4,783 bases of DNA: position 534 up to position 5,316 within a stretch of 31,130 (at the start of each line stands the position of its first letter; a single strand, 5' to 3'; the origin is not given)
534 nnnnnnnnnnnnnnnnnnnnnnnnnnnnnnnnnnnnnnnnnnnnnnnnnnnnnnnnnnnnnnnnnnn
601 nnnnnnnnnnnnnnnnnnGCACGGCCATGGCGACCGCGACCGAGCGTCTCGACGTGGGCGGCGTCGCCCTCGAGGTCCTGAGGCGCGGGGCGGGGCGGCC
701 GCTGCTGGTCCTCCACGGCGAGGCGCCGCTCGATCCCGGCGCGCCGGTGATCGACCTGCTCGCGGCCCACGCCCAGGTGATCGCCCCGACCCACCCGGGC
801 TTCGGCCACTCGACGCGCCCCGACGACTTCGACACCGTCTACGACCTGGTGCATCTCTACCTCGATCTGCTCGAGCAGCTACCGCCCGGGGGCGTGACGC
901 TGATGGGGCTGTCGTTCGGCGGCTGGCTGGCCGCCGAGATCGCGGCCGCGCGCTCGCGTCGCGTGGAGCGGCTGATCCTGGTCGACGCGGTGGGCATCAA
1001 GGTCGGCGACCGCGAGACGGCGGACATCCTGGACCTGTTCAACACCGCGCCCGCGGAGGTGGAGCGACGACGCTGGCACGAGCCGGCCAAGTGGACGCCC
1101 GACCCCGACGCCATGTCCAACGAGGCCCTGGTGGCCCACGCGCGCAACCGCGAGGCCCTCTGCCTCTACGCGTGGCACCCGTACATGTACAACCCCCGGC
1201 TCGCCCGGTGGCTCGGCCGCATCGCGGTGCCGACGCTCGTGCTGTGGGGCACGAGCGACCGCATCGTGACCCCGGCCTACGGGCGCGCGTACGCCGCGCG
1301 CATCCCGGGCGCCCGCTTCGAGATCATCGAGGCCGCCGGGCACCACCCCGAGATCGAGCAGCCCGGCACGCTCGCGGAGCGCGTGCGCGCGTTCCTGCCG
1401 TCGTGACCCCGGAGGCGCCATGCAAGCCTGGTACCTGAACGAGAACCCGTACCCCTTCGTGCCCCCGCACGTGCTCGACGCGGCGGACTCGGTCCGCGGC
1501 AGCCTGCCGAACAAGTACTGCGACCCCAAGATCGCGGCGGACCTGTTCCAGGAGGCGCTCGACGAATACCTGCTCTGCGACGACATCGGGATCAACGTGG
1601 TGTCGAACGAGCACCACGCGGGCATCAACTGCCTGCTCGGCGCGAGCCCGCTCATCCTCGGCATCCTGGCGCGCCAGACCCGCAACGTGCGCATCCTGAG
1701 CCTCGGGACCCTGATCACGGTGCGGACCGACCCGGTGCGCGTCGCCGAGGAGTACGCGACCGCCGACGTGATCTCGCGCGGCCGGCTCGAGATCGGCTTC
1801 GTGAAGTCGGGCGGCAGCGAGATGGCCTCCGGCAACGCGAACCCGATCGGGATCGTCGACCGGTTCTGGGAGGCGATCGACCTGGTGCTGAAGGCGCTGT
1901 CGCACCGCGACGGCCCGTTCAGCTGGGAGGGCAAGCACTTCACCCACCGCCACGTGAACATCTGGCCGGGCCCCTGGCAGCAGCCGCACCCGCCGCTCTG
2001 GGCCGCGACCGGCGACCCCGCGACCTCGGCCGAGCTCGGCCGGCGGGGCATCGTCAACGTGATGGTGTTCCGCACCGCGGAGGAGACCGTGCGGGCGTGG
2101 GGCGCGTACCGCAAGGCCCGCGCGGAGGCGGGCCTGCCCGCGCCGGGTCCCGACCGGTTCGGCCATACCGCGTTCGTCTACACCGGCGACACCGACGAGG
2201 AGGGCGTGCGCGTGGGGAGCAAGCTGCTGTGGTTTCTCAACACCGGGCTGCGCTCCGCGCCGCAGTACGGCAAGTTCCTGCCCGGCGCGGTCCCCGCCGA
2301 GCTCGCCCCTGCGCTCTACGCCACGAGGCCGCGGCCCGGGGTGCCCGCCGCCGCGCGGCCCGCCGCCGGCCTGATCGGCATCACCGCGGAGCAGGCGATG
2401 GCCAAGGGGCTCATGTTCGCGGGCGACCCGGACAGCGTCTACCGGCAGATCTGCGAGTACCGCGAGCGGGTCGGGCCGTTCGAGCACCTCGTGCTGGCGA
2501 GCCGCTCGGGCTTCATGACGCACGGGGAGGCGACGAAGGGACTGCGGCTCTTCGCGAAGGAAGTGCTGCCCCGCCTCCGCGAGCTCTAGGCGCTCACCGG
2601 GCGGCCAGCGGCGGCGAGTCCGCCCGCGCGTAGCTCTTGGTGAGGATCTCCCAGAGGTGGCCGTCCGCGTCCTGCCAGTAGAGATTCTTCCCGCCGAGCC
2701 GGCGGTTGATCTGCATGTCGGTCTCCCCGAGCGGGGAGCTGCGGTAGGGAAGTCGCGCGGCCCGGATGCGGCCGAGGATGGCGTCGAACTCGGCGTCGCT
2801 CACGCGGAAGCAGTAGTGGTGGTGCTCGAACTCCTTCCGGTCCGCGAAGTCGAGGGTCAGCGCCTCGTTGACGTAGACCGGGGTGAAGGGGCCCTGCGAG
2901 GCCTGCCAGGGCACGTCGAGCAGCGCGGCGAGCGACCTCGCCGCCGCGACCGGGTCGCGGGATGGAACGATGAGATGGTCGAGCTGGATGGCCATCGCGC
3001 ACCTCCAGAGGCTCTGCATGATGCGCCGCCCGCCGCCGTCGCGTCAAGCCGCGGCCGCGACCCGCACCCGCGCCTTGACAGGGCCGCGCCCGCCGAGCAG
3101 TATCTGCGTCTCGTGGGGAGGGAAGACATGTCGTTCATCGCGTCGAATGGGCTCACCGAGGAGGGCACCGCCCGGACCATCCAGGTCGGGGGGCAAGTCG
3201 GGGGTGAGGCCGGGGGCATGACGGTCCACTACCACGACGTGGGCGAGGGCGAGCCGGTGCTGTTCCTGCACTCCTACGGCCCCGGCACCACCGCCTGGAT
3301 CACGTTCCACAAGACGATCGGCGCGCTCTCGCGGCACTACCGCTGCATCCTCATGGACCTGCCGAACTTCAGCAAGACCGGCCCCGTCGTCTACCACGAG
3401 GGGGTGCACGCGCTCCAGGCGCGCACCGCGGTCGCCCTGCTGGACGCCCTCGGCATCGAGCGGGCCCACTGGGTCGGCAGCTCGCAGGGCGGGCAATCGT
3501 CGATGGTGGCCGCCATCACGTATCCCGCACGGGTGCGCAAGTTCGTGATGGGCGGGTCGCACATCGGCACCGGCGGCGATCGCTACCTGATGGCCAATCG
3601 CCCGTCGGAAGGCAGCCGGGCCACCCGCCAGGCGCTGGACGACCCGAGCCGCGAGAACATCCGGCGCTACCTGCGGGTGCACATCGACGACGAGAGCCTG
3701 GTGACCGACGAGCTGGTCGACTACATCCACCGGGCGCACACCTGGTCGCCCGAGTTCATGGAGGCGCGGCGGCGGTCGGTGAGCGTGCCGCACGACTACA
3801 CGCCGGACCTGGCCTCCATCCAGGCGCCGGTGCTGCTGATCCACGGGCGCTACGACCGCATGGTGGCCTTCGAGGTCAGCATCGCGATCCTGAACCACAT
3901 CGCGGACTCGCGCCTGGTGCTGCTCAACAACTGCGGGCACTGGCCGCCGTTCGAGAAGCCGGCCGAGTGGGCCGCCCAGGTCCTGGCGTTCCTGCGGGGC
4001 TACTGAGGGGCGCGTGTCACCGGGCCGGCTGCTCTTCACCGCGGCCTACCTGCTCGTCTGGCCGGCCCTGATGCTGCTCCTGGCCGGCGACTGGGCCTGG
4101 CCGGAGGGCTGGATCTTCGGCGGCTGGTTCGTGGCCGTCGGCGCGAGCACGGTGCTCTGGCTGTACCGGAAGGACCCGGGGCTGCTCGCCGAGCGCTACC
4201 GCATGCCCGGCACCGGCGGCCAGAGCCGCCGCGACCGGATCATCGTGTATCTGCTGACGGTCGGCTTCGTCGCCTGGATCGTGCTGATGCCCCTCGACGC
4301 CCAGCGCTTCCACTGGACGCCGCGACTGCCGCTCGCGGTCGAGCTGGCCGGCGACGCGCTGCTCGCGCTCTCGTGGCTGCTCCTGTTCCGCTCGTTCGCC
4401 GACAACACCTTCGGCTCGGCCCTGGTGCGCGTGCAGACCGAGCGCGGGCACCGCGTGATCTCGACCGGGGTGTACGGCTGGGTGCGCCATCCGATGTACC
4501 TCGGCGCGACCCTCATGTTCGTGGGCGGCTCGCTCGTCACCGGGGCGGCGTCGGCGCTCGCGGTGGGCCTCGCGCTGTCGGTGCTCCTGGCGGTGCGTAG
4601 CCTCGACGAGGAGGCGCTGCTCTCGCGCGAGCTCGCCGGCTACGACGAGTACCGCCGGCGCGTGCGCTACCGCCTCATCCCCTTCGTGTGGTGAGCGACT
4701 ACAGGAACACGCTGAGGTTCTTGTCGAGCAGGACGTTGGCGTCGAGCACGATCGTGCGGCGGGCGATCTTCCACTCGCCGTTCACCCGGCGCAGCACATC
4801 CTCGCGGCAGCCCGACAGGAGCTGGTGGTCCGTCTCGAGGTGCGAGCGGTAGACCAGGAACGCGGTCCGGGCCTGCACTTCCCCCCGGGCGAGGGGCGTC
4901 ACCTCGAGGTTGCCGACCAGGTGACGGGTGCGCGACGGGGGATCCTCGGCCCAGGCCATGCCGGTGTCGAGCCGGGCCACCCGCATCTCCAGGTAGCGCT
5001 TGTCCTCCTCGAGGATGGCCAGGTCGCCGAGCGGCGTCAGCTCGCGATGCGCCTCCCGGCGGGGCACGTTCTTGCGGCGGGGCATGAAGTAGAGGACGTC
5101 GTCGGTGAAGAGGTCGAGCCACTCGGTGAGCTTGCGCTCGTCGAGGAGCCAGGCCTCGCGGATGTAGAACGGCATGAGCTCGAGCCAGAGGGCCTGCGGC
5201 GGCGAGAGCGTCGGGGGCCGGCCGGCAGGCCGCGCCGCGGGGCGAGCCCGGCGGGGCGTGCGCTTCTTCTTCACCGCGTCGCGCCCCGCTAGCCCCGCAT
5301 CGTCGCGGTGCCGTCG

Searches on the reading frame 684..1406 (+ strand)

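Call 11: search_protein_families(library=pfam, proteins=[window:684-1406:+], max_evalue=0.001)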
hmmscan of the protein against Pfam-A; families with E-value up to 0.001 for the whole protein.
window:684-1406:+ (240 aa): 4 families
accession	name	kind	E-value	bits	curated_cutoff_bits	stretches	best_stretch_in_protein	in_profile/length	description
PF12697.13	Abhydrolase_6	-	7.9e-24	85.9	26.3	1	7-232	1-216/217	Alpha/beta hydrolase family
PF00561.26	Abhydrolase_1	-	5.6e-23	82.3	25.8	1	6-224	2-242/245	alpha/beta hydrolase fold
PF12146.15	Hydrolase_4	-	1.7e-11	44.3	27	1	25-225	27-237/239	Serine aminopeptidase, S33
PF00975.26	Thioesterase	-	2.1e-05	25.3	26.4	1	31-102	29-102/226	Thioesterase domain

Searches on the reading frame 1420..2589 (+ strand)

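Call 63: search_protein_families(library=pfam, proteins=[window:1420-2589:+], max_evalue=0.001)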
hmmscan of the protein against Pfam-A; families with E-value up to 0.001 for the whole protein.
window:1420-2589:+ (389 aa): 1 family
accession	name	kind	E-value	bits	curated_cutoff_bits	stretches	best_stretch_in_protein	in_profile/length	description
PF00296.26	Bac_luciferase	-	4.4e-33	115.4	27.9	1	54-350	33-310/314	Luciferase-like monooxygenase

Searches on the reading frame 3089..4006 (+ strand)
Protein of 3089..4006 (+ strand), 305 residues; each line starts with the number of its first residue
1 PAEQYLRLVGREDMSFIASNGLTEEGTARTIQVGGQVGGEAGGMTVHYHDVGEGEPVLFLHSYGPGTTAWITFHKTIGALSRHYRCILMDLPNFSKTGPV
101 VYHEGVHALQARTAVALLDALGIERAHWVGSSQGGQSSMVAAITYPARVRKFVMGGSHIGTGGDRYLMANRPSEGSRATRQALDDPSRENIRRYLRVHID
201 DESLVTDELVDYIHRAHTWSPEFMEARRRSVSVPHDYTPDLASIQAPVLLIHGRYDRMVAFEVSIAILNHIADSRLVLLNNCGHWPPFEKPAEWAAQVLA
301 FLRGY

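Call 11: search_protein_families(library=pfam, proteins=[window:3089-4006:+], max_evalue=0.001)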
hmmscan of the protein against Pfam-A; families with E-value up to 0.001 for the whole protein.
window:3089-4006:+ (305 aa): 3 families
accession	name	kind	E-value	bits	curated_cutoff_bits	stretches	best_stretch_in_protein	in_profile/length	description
PF00561.26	Abhydrolase_1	-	1.2e-21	77.9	25.8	1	56-291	2-245/245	alpha/beta hydrolase fold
PF12697.13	Abhydrolase_6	-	1.1e-15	59.3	26.3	1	57-296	1-216/217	Alpha/beta hydrolase family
PF12146.15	Hydrolase_4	-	5.1e-05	23.1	27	1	128-290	80-238/239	Serine aminopeptidase, S33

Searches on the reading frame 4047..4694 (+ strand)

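Call 11: search_protein_families(library=pfam, proteins=[window:4047-4694:+], max_evalue=0.001)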
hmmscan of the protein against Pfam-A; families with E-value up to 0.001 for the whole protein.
window:4047-4694:+ (215 aa): 5 families
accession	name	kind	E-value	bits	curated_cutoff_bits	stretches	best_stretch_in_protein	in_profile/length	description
PF04191.18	PEMT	-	9.5e-10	39.3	25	1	101-194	5-100/105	Phospholipid methyltransferase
PF04140.19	ICMT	-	1.6e-09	38.5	24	1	127-192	25-93/95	Isoprenylcysteine carboxyl methyltransferase (ICMT) family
PF01222.22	ERG4_ERG24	-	1e-08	34.8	27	1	114-215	328-432/432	Ergosterol biosynthesis ERG4/ERG24 family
PF02544.21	Steroid_dh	-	0.0002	21.8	22.6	1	120-215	57-150/150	3-oxo-5-alpha-steroid 4-dehydrogenase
PF06966.17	DUF1295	-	0.00023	21.2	20.4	1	129-181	147-205/235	Protein of unknown function (DUF1295)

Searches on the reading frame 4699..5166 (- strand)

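Call 11: search_protein_families(library=pfam, proteins=[window:4699-5166:-], max_evalue=0.001)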
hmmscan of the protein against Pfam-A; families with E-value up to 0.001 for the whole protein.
window:4699-5166:- (155 aa): 2 families
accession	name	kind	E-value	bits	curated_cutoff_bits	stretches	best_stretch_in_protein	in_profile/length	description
PF00866.24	Ring_hydroxyl_B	-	1.1e-40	139.5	27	1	3-146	1-142/144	Ring hydroxylating beta subunit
PF13577.12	SnoaL_4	-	3.1e-10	40.6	24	1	5-138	17-126/126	SnoaL-like domain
